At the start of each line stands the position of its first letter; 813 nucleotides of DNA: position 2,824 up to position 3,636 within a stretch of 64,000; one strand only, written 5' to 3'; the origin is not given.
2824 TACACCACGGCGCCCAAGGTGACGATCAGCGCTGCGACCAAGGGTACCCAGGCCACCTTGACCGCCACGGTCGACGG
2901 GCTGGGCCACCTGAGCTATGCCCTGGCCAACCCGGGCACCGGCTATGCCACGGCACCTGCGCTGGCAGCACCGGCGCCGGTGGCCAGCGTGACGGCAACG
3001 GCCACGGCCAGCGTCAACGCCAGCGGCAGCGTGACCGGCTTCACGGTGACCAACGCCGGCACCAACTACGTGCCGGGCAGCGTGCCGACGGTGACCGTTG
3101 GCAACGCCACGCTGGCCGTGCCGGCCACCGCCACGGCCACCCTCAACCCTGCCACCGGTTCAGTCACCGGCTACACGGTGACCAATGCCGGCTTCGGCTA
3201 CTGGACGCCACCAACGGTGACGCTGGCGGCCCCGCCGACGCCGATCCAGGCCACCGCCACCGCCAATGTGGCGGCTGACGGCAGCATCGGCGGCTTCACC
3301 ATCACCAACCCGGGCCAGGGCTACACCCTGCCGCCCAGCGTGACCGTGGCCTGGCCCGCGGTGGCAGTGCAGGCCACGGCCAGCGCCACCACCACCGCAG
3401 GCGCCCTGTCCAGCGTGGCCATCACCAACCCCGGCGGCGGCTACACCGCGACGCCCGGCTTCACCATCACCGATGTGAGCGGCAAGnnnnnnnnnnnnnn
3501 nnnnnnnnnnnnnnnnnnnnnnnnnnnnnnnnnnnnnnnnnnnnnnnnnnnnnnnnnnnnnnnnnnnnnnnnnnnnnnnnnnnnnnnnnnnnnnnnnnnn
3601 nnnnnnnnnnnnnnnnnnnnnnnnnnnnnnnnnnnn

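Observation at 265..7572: Giant multicopper oxidase whose cupredoxin core is interrupted twice by about 28 short N-x-G-x-G-Y / P-x-V-T-I modules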

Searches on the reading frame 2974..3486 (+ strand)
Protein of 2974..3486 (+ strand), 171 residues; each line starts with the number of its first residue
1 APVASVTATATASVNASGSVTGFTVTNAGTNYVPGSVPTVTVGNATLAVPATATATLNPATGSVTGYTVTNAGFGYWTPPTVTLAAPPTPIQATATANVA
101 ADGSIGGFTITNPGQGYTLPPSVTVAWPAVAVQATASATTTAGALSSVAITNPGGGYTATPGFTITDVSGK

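Call 28: search_protein_families(library=pfam, proteins=[window:2974-3486:+], max_evalue=10)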
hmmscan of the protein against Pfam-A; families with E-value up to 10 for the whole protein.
window:2974-3486:+ (171 aa): 0 families

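Call 41: find_homologous_proteins(query=A2, max_evalue=0.00001)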
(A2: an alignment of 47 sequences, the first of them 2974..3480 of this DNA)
Query A2 (47 sequences) (169 aa, profile of the alignment): 425 proteins with E <= 0.00001 among 8000 candidates; the best 120 are listed.
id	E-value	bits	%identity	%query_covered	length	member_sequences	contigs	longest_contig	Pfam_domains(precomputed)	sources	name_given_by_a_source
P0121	1.8e-49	185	40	73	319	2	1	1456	PF13385.14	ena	-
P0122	2.8e-44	168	43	86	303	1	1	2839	-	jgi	jgi:hypothetical protein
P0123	1.3e-43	166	49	78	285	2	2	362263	-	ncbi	-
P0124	2.5e-42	162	34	76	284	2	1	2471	-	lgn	-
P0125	4.6e-41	158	42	62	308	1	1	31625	-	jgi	jgi:hypothetical protein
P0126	2.0e-40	156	45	83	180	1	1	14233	-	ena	-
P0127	2.1e-40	156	38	62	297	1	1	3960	-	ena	-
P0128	1.2e-38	150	45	92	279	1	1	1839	-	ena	-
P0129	1.5e-38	150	38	66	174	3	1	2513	-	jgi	-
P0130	1.6e-38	150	36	78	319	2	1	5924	-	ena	-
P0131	1.7e-38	150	37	49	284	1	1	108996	-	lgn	-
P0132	7.3e-37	144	41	98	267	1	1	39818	-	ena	-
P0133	3.2e-35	139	40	66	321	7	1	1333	PF13385.14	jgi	jgi:hypothetical protein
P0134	6.7e-35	138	38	44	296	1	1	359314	-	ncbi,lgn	-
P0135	2.3e-33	133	48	48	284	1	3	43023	-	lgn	-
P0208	6.3e-19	86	39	42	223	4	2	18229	-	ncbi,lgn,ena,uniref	ncbi:MAG: hypothetical protein ABF504_01905 [Komagataeibacter saccharivorans]|uniref:hypothetical pr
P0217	1.1e-17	82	45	49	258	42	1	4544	PF25681.2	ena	-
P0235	4.5e-16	77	43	44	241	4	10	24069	PF16460.12,PF16461.12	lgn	-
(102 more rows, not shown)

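Call 42: predict_structure(alignment_id=A2)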
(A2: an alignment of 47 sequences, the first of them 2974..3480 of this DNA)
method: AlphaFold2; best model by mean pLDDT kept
length: 169 residues; sequences in the alignment: 47
mean_pLDDT: 83.8   pTM: 0.46
mean pLDDT of the five models: 83.8, 78.7, 72.6, 69.2, 66.7
residues with pLDDT >= 90: 52; 70-90: 103; 50-70: 14; < 50: 0
segments of 3 or more residues with pLDDT < 50: none
pLDDT, mean of each block of 10 residues (from residue 1): 87 85 93 85 80 81 84 73 77 95 90 93 88 82 88 76 64
secondary structure, 60 per line:
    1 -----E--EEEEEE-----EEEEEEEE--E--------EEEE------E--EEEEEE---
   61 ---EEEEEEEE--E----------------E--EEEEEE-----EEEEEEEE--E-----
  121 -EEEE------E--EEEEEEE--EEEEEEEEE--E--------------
elements in order: E9-14 E20-27 E39-42 E52-57 E64-71 E94-99 E105-112 E122-125 E135-141 E144-152

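Call 45: fold_search(model_id=the predicted structure, library=pdb)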
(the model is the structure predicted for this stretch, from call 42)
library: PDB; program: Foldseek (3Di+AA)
matches with E <= 10: 20; with E <= 0.001: 0
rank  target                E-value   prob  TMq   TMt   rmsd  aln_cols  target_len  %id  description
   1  6wb9_0                3.4e+00  0.38  0.17  0.24   3.9        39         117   13  Structure of the S. cerevisiae ER membrane complex (released 2020-06-03)
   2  6ww7_I                4.2e+00  0.21  0.15  0.17   5.0        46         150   20  Structure of the human ER membrane protein complex in a lipid nanodisc (released 2020-05-27)
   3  4hpq_B                5.0e+00  0.06  0.12  0.18  23.1        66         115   11  Crystal Structure of the Atg17-Atg31-Atg29 Complex (released 2012-12-26)
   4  7kra_H                5.3e+00  0.11  0.18  0.24  19.9        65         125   11  Cryo-EM structure of Saccharomyces cerevisiae ER membrane protein complex bound to Fab-DH4 in lipid nanodiscs (released 2020-12-02)
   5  7po4_m                5.3e+00  0.05  0.12  0.24  10.9        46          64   15  Assembly intermediate of human mitochondrial ribosome large subunit (largely unfolded rRNA with MALSU1, L0R8F8 and ACP (released 2022-06-15)
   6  3d37_A                6.0e+00  0.11  0.15  0.08   3.8        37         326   14  The crystal structure of the tail protein from Neisseria meningitidis MC58 (released 2008-07-08)
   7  7yl6_B                6.3e+00  0.02  0.13  0.06  21.4       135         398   12  Cell surface protein YwfG protein complexed with alpha-1,2-mannobiose (released 2023-06-07)
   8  7ktx_H                6.7e+00  0.08  0.18  0.24  21.7        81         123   15  Cryo-EM structure of Saccharomyces cerevisiae ER membrane protein complex bound to a Fab in DDM detergent (released 2020-12-02)
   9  6zm5_m                6.7e+00  0.04  0.12  0.19   9.5        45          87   16  Human mitochondrial ribosome in complex with OXA1L, mRNA, A/A tRNA, P/P tRNA and nascent polypeptide (released 2021-01-13)
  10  8oiq_Bd               7.1e+00  0.04  0.12  0.22   9.6        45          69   18  39S mammalian mitochondrial large ribosomal subunit with mtRF1 and P-site tRNA (released 2023-06-14)
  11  5tuk_B                8.0e+00  0.04  0.10  0.05  12.1        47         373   15  Crystal structure of tetracycline destructase Tet(51) (released 2017-05-10)
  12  6bj5_H                8.4e+00  0.07  0.13  0.40  10.8        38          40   13  Structure of the Clinically used Myxomaviral Serine Protease Inhibitor 1 (SERP-1) (released 2018-11-07)
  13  8dfs_I                8.4e+00  0.04  0.12  0.04   5.6        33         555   21  type I-C Cascade bound to AcrIF2 (released 2023-02-22)
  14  8oin_Bd               8.4e+00  0.03  0.12  0.18   9.6        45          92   18  55S mammalian mitochondrial ribosome with mtRF1 and P-site tRNA (released 2023-06-14)
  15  7ado_I                8.9e+00  0.14  0.17  0.20   4.1        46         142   20  Cryo-EM structure of human ER membrane protein complex in lipid nanodiscs (released 2020-12-02)
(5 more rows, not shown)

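Call 47: fold_search(model_id=the predicted structure, library=viral)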
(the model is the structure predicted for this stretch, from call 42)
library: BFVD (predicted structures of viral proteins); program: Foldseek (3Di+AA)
matches with E <= 10: 132; with E <= 0.001: 3
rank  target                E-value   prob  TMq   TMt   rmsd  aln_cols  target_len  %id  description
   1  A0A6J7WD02            4.4e-04  0.96  0.17  0.03  35.6       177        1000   30  Uncharacterized protein [uncultured Caudovirales phage]
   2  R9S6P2                5.8e-04  0.69  0.16  0.06  23.2       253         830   21  Uncharacterized protein (Fragment) [Prochlorococcus phage P-SSM3]
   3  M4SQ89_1              6.5e-04  0.99  0.22  0.03  35.9       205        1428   25  (no name in the UniProt tables at hand)
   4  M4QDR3                1.2e-03  0.97  0.21  0.04  34.5       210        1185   27  Uncharacterized protein (Fragment) [Cyanophage P-RSM1]
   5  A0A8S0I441            1.7e-03  0.99  0.21  0.08  27.2       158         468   23  (no name in the UniProt tables at hand)
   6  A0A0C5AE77            6.5e-03  0.85  0.19  0.06  27.7       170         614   24  Uncharacterized protein [Cyanophage P-TIM40]
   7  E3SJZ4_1              1.3e-02  0.99  0.21  0.04  17.4        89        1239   34  Structural protein [Synechococcus phage S-ShM2]
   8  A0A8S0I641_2          1.8e-02  1.00  0.24  0.04  23.3        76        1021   43  (no name in the UniProt tables at hand)
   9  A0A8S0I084            2.6e-02  0.35  0.20  0.10  37.7       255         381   16  (no name in the UniProt tables at hand)
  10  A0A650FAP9            3.7e-02  0.94  0.19  0.03  33.6       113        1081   25  (no name in the UniProt tables at hand)
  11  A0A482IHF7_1          3.9e-02  0.87  0.19  0.04  22.2       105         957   27  (no name in the UniProt tables at hand)
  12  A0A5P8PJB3            4.4e-02  0.66  0.17  0.06  26.2       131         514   23  Uncharacterized protein [Stenotrophomonas phage Mendera]
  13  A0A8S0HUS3            4.6e-02  0.94  0.18  0.08  20.1        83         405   29  (no name in the UniProt tables at hand)
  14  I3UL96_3              6.2e-02  0.44  0.20  0.03  27.0       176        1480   25  (no name in the UniProt tables at hand)
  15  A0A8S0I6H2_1          8.3e-02  0.51  0.20  0.05  39.3       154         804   25  (no name in the UniProt tables at hand)
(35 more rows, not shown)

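Call 48: search_protein_families(library=phrogs, proteins=[P0123, P0208, P0217, P0235], max_evalue=0.001)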
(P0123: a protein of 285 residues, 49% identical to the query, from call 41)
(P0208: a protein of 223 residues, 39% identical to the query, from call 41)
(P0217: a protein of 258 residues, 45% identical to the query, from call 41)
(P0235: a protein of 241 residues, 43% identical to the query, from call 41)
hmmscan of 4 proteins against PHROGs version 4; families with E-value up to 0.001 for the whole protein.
P0123 (285 aa): 14 families
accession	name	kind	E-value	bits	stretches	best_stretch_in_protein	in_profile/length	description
phrog_2885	-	tail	1.3e-17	62.5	2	200-278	1081-1160/4179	baseplate wedge subunit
phrog_460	-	connector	2.4e-17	63.7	2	200-277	220-300/385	head closure Hc2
phrog_438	-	tail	2.5e-16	60.9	2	202-274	189-263/478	baseplate wedge subunit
phrog_701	-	head and packaging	2.6e-16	57.6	1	130-270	1201-1344/6136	virion structural protein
phrog_708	-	tail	1.4e-15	57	2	206-268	851-915/1383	baseplate wedge subunit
phrog_5342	-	tail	4.3e-12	44.7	3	172-243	61-135/3319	tail fiber protein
phrog_22827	-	unknown function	3.8e-11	43.3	2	200-270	172-244/613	-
phrog_19630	-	head and packaging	5.9e-11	41.8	1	119-204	1147-1235/1266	virion structural protein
phrog_4406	-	head and packaging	1.9e-09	35.8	1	162-267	1572-1680/3231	virion structural protein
phrog_1922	-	tail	1.3e-08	34.8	2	127-242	778-903/932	baseplate hub subunit and tail lysozyme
phrog_32294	-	tail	2.7e-08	31.9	1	169-278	865-979/2435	baseplate wedge subunit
phrog_26741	-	unknown function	3e-06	27.3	0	192-269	192-278/497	-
phrog_30655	-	head and packaging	1.8e-05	23.3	1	118-225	105-215/1678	virion structural protein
phrog_6005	-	head and packaging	0.00055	18.5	1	108-277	155-339/1512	virion structural protein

P0208 (223 aa): 17 families
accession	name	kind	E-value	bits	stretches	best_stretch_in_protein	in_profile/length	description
phrog_460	-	connector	7.1e-19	68.7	1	56-144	215-297/385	head closure Hc2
phrog_701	-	head and packaging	3.3e-17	60.5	1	58-132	1191-1264/6136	virion structural protein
phrog_19630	-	head and packaging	1.7e-14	53.6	1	56-132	1185-1260/1266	virion structural protein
phrog_708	-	tail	4e-13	48.9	1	68-130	853-915/1383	baseplate wedge subunit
phrog_5342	-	tail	4.2e-11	41.4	1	58-136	2075-2163/3319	tail fiber protein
phrog_2885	-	tail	4.1e-10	37.6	1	59-136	1079-1157/4179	baseplate wedge subunit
phrog_438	-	tail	1.9e-09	38.2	1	45-131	173-257/478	baseplate wedge subunit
phrog_22827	-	unknown function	6.6e-09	35.9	1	69-132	181-244/613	-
phrog_4406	-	head and packaging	8.6e-09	33.6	1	60-131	1612-1682/3231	virion structural protein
phrog_32294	-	tail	1.2e-08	33.1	1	59-137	894-975/2435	baseplate wedge subunit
phrog_427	-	unknown function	6.3e-07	30.4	1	101-220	20-140/142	-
phrog_6005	-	head and packaging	2.2e-06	26.5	1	51-134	197-291/1512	virion structural protein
phrog_18802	-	head and packaging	4.8e-06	24.3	1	97-132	2863-2898/3007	virion structural protein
phrog_1922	-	tail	3.5e-05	23.5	1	62-132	773-855/932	baseplate hub subunit and tail lysozyme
phrog_697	-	head and packaging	4.9e-05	21.8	1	49-152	1845-1950/2079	structural protein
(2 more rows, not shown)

P0217 (258 aa): 20 families
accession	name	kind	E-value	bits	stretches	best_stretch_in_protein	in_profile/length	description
phrog_117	-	tail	3.6e-39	136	1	1-240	29-281/319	major tail protein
phrog_701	-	head and packaging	1.8e-17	61.4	1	184-256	1149-1226/6136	virion structural protein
phrog_460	-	connector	8.6e-17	61.9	1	180-257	218-293/385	head closure Hc2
phrog_19630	-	head and packaging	8e-16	58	1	186-256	1147-1222/1266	virion structural protein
phrog_5342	-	tail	6.2e-12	44.2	1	169-231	75-137/3319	tail fiber protein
phrog_708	-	tail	6.8e-12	44.8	1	193-254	854-915/1383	baseplate wedge subunit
phrog_4406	-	head and packaging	6.3e-11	40.7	1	183-255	1611-1682/3231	virion structural protein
phrog_2885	-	tail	2.2e-10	38.5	1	196-253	1092-1150/4179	baseplate wedge subunit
phrog_22827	-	unknown function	9.4e-10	38.7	1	194-255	182-243/613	-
phrog_438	-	tail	1.2e-08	35.6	1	174-249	179-252/478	baseplate wedge subunit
phrog_32294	-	tail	1.9e-08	32.4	1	102-256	996-1149/2435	baseplate wedge subunit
phrog_1922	-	tail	7e-08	32.4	1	184-256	822-892/932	baseplate hub subunit and tail lysozyme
phrog_17885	-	tail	1.6e-07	30.7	1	194-258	787-855/1002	tail fiber protein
phrog_26741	-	unknown function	6e-06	26.3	1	172-249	195-272/497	-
phrog_6005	-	head and packaging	6.1e-06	25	1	187-256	211-289/1512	virion structural protein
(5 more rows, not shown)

P0235 (241 aa): 18 families
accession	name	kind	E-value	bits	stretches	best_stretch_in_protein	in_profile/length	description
phrog_158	-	tail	3.6e-24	86.9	1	4-240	18-161/376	major tail protein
phrog_701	-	head and packaging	9e-21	72.4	1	106-190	1156-1240/6136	virion structural protein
phrog_19630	-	head and packaging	1.2e-16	60.7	1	104-192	1150-1238/1266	virion structural protein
phrog_460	-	connector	9e-15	55.3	1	74-180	218-296/385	head closure Hc2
phrog_708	-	tail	4.2e-14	52.2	1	106-176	847-917/1383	baseplate wedge subunit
phrog_5342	-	tail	2.1e-12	45.7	1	113-189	2087-2172/3319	tail fiber protein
phrog_22827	-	unknown function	3.9e-12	46.6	1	103-176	171-244/613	-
phrog_4406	-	head and packaging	2e-10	39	2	114-188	544-614/3231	virion structural protein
phrog_2885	-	tail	2.8e-10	38.2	1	99-185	1075-1161/4179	baseplate wedge subunit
phrog_1922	-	tail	1.2e-09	38.3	1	116-184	834-900/932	baseplate hub subunit and tail lysozyme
phrog_438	-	tail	2.9e-09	37.6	1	106-188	188-270/478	baseplate wedge subunit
phrog_17885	-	tail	8.8e-09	34.8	1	116-190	789-867/1002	tail fiber protein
phrog_18802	-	head and packaging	3e-08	31.7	1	141-189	2863-2911/3007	virion structural protein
phrog_30655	-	head and packaging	8.4e-08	31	1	113-221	118-229/1678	virion structural protein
phrog_32294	-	tail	9e-07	26.9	1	105-190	1078-1163/2435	baseplate wedge subunit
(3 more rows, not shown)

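Call 69: search_dna_similar(query=P0235, collection=phages, mode=protein, max_evalue=0.001, max_rows=15)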
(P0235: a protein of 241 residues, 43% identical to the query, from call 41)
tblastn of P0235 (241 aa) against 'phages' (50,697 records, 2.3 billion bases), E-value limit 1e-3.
Records with a match: 75; places in all: 75; records where one place covers at least 80% of the query: 1.
Best place of each record, by identity: <60% 75.
By first word of the organism name: Pseudomonas 25; Vibrio 25; Escherichia 8; Klebsiella 8; Enterobacteria 4; Synechococcus 2; Bacteriophage 1; Stenotrophomonas 1; Halomonas 1.
By host as written in the record: Pseudomonas aeruginosa 12; Vibrio anguillarum strain BA35 10; Escherichia coli 8; Klebsiella pneumoniae 7; Vibrio anguillarum BA35 6; Vibrio anguillarum strain 90-11-287 3; Escherichia coli str. K-12 substr. MG1655 2; - 2; and 22 more.
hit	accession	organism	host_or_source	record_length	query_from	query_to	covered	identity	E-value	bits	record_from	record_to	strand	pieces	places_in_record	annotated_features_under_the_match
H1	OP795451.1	Pseudomonas phage PseuP_224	Pseudomonas protegens CEMTC 4060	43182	1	240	100%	53.7%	1e-52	188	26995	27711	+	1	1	tail tube protein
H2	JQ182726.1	Escherichia phage mEpX2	Escherichia coli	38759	1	240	78%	43.7%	6e-21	157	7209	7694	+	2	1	major tail subunit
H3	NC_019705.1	Escherichia phage mEpX2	Escherichia coli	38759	1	240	78%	43.7%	6e-21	157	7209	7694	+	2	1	major tail protein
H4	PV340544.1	Escherichia phage mEpX2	Escherichia coli str. K-12 substr. ...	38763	1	240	78%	43.7%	6e-21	157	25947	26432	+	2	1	major tail subunit protein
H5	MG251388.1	Pseudomonas phage Psp6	Pseudomonas putida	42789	1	240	65%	52.2%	1e-17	149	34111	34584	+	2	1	major tail protein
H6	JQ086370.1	Enterobacteria phage HK140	Escherichia coli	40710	1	240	78%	43.2%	6e-21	156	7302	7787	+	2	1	major tail subunit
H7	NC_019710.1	Enterobacteria phage HK140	Escherichia coli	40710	1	240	78%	43.2%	6e-21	156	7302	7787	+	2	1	major tail protein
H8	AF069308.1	Escherichia phage HK022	Escherichia sp.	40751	1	240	78%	43.2%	6e-21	156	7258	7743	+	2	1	major tail subunit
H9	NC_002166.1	Escherichia phage HK022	-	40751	1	240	78%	43.2%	6e-21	156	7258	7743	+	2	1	major tail protein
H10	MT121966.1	Pseudomonas phage SC_8_H2H8_2017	Pseudomonas sp.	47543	1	240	67%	50.3%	1e-19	153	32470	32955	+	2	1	tail protein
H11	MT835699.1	Bacteriophage sp.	human fecal samples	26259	1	240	65%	51.6%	2e-21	148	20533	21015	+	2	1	record has no annotation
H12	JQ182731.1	Enterobacteria phage mEp235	Escherichia coli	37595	1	240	66%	48.2%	1e-20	156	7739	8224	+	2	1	major tail subunit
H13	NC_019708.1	Enterobacteria phage mEp235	Escherichia coli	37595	1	240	66%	48.2%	1e-20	156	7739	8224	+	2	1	major tail protein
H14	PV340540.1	Escherichia phage mEp235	Escherichia coli str. K-12 substr. ...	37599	1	240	66%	48.2%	1e-20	156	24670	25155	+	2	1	major tail subunit protein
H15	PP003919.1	Pseudomonas phage vB_Pae_U7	Pseudomonas aeruginosa ST773 ...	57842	1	241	64%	49.4%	2e-21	156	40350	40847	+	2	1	major tail protein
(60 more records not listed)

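Call 71: get_annotated_region(hit=H1, flank=200)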
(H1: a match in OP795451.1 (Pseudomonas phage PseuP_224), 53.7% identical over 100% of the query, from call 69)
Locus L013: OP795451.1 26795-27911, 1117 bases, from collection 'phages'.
description: Pseudomonas phage PseuP_224, complete genome.
organism: Pseudomonas phage PseuP_224 (NCBI taxid 2996096)
taxonomy: Viruses; Duplodnaviria; Heunggongvirae; Uroviricota; Caudoviricetes
host: Pseudomonas protegens CEMTC 4060; source: water sample taken from the Inya River,a right tributary of the big Siberian Ob River; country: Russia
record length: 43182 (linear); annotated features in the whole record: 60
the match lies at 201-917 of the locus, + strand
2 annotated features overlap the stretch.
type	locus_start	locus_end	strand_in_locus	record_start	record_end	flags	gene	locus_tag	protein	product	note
CDS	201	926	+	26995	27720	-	-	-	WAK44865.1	tail tube protein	lambda tail tube protein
CDS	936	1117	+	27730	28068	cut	-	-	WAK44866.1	tail assembly chaperone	tail assembly chaperone HK97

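Call 79: search_protein_representatives(alignment_id=A2)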
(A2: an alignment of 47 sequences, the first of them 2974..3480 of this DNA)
Query: 47 sequences, 163 profile positions. Proteins with E-value up to 0.001 (for the whole library): 20793; up to 1e-10: 9650; up to 1e-30: 1953. The best 150 are listed.
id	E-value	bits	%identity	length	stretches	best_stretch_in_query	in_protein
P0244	0.0e+00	1186.8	-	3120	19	15-163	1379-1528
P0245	0.0e+00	1056.2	-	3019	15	3-162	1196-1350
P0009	1.5e-279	931.9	-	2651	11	3-159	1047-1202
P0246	6.8e-240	802.9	-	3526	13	3-160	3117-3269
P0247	1.6e-238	798.5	-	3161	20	6-162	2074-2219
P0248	9.7e-235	786.2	-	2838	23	20-161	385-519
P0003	3.0e-231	774.8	-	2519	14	1-161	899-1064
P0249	4.1e-229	767.9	-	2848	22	9-162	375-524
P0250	9.9e-228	763.4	-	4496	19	6-160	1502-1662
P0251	8.0e-219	734.4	-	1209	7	4-163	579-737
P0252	2.3e-207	697.2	-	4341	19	8-160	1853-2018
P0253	3.4e-206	693.4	-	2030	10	7-162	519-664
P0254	5.1e-206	692.8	-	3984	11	5-163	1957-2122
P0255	3.1e-194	654.5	-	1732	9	15-160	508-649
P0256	8.5e-193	649.8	-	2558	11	4-161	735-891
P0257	2.7e-192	648.1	-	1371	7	5-161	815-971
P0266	7.1e-172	581.7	-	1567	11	4-160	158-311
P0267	1.8e-165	560.9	-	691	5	8-163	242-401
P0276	4.4e-152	517.4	-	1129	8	5-160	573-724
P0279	9.8e-148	503.3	-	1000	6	5-151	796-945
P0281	6.7e-147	500.5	-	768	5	5-163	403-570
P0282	1.9e-146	499.0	-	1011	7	10-161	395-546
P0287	3.5e-142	485.2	-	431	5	6-161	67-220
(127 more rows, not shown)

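Call 81: search_protein_families(library=pfam, proteins=[P0287, P0267, P0281, P0251, P0276, P0279, P0282, P0257, P0266], max_evalue=0.0001)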
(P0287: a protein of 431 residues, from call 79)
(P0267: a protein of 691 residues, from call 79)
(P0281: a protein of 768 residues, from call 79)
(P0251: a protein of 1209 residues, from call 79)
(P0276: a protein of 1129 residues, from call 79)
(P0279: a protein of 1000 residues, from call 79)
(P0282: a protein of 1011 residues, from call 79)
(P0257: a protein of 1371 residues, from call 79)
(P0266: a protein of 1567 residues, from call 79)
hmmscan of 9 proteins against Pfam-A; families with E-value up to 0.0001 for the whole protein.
P0287 (431 aa): 0 families

P0267 (691 aa): 0 families

P0281 (768 aa): 1 family
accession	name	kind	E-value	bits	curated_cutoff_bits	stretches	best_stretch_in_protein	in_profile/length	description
PF16724.11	T4-gp15_tss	-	1.7e-72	244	25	1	6-225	2-217/245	T4-like virus Myoviridae tail sheath stabiliser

P0251 (1209 aa): 0 families

P0276 (1129 aa): 0 families

P0279 (1000 aa): 0 families

P0282 (1011 aa): 0 families

P0257 (1371 aa): 0 families

P0266 (1567 aa): 1 family
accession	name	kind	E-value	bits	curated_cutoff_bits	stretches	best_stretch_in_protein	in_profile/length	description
PF18998.6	Flg_new_2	-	2.9e-12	46.8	23.6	1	1495-1566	1-70/73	Divergent InlB B-repeat domain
